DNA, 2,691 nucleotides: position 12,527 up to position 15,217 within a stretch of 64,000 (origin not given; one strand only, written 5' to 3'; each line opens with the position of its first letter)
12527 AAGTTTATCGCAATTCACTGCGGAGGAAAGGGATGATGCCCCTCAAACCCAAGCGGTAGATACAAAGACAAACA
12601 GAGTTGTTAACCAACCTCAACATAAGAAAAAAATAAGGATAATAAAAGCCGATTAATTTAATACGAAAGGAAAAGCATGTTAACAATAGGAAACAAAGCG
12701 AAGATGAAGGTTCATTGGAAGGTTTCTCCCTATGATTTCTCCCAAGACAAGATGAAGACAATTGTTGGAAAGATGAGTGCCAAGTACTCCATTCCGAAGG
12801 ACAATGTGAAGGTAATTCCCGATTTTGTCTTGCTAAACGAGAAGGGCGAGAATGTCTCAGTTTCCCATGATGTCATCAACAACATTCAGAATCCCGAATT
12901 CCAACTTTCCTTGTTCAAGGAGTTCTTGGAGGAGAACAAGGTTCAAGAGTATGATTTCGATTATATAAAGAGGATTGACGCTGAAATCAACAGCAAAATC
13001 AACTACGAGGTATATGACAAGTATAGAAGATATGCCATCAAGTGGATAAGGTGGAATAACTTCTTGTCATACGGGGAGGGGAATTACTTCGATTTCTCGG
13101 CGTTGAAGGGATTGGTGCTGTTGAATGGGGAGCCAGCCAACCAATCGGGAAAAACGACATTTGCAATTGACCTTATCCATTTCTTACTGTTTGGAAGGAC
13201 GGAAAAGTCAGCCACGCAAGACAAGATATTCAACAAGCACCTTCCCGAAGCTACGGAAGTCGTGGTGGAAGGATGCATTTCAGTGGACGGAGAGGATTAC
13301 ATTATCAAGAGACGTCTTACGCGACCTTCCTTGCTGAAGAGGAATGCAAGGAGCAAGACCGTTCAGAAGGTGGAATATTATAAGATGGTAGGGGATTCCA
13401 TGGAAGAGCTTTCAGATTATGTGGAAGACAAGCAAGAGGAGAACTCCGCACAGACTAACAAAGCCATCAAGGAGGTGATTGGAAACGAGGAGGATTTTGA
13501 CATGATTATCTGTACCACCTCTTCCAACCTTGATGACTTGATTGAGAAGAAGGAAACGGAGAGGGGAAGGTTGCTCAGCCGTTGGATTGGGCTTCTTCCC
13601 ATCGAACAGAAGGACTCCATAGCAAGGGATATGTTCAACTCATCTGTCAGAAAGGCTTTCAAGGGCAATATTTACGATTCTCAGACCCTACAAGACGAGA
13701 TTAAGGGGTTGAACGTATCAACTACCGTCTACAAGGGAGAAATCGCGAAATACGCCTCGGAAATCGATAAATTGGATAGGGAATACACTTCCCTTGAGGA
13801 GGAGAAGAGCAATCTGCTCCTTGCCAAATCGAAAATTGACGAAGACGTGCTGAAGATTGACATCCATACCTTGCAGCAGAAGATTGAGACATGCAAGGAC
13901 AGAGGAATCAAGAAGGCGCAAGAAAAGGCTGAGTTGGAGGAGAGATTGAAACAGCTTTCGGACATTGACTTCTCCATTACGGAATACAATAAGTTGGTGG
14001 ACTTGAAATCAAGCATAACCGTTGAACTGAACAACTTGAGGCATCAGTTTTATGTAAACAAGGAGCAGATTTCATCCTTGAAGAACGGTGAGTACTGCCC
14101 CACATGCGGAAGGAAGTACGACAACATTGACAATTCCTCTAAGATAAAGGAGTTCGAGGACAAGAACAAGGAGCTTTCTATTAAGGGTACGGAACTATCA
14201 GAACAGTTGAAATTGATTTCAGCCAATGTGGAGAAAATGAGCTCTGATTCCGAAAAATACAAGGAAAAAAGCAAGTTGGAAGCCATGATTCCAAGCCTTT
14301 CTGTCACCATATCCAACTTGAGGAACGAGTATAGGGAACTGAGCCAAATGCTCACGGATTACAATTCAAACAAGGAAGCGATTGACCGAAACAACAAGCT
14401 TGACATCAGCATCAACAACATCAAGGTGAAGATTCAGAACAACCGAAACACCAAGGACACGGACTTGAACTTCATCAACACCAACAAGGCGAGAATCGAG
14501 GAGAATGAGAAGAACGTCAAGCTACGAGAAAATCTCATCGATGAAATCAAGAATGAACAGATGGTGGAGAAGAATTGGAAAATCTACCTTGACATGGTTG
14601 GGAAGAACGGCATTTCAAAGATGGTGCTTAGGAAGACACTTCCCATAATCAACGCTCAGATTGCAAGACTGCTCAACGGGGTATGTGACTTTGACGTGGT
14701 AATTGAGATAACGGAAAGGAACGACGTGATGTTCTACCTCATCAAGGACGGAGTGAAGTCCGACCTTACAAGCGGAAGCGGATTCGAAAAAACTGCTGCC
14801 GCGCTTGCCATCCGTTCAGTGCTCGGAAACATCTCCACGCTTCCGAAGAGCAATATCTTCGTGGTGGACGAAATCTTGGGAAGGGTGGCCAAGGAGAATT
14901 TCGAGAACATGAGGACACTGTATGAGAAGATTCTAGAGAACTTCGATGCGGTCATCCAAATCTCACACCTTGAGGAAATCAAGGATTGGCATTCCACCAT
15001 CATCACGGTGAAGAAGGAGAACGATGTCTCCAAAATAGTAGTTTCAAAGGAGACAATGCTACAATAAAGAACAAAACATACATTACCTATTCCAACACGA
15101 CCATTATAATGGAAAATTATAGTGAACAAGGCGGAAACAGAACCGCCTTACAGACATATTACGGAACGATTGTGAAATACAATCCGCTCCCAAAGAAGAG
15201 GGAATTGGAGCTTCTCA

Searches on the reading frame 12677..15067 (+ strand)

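Call 9: search_protein_families(library=pfam, proteins=[window:12677-15067:+], max_evalue=0.001)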
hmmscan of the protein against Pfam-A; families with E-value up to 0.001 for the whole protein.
window:12677-15067:+ (796 aa): 0 families

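Call 63: search_protein_families(library=phrogs, proteins=[window:12677-15067:+], max_evalue=0.001)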
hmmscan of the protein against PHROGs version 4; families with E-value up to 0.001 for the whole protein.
window:12677-15067:+ (796 aa): 1 family
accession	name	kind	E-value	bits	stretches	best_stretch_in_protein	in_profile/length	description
phrog_77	-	DNA, RNA and nucleotide metabolism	4.4e-55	188.7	1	68-790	248-955/967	SbcC-like subunit of palindrome specific endonuclease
